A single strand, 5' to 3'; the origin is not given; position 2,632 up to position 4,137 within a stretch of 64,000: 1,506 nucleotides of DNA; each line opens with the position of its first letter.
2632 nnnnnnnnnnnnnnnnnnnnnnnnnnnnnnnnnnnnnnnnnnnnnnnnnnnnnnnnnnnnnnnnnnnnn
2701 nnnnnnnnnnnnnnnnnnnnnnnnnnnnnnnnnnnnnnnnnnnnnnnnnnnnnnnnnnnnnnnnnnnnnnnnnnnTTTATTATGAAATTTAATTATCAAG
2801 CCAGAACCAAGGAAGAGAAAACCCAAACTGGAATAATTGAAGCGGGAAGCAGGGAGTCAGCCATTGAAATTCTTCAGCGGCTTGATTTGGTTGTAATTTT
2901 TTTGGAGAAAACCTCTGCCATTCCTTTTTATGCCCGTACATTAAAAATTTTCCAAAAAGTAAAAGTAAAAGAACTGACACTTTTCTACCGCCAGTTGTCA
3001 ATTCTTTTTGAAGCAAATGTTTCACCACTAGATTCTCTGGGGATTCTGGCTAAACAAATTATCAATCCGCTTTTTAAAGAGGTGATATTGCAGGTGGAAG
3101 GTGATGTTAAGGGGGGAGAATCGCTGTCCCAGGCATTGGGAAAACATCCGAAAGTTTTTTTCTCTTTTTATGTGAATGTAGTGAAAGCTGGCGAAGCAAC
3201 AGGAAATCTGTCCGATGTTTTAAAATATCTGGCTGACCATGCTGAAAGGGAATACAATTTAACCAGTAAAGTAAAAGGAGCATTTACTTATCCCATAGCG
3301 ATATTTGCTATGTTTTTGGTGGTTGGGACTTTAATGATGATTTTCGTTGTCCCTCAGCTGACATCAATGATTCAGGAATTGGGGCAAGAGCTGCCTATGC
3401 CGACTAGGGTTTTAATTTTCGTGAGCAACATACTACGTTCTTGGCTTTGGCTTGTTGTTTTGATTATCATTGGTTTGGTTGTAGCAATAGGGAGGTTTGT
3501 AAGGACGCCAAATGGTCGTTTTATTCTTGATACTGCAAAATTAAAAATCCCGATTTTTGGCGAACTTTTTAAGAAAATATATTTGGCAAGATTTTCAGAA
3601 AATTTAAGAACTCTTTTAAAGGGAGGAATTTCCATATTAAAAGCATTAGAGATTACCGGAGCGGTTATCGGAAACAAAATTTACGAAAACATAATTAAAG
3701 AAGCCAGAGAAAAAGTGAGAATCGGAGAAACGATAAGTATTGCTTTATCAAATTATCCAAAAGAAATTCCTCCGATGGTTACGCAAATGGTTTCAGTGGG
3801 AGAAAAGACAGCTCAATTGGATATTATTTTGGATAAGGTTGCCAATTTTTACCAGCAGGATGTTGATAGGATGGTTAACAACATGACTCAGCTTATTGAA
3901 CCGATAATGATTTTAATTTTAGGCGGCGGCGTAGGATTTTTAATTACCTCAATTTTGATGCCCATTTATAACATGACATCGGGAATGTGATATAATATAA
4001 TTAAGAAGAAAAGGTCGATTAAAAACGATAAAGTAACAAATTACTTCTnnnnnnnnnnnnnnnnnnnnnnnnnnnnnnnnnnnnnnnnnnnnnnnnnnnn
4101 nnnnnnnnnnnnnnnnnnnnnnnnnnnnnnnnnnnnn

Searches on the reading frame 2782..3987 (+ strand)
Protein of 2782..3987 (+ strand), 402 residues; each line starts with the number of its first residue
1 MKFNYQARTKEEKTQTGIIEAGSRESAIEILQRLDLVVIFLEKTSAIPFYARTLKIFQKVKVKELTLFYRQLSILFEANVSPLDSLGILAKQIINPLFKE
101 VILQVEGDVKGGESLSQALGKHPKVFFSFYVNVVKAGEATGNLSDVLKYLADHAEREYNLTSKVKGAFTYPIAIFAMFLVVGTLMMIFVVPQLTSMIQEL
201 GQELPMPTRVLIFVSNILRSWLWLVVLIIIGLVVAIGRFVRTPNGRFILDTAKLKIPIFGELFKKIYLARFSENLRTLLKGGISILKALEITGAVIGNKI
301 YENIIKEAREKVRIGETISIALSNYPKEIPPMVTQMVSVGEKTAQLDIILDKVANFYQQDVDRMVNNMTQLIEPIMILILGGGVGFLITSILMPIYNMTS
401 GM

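Call 68: search_protein_families(library=pfam, proteins=[window:2782-3987:+], max_evalue=0.00001)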
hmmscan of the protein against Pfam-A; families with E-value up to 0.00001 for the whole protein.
window:2782-3987:+ (402 aa): 1 family
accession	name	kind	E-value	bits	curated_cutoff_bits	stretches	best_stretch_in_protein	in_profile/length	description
PF00482.28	T2SSF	-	4.1e-61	204.9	25.2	2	68-191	1-125/125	Type II secretion system (T2SS), protein F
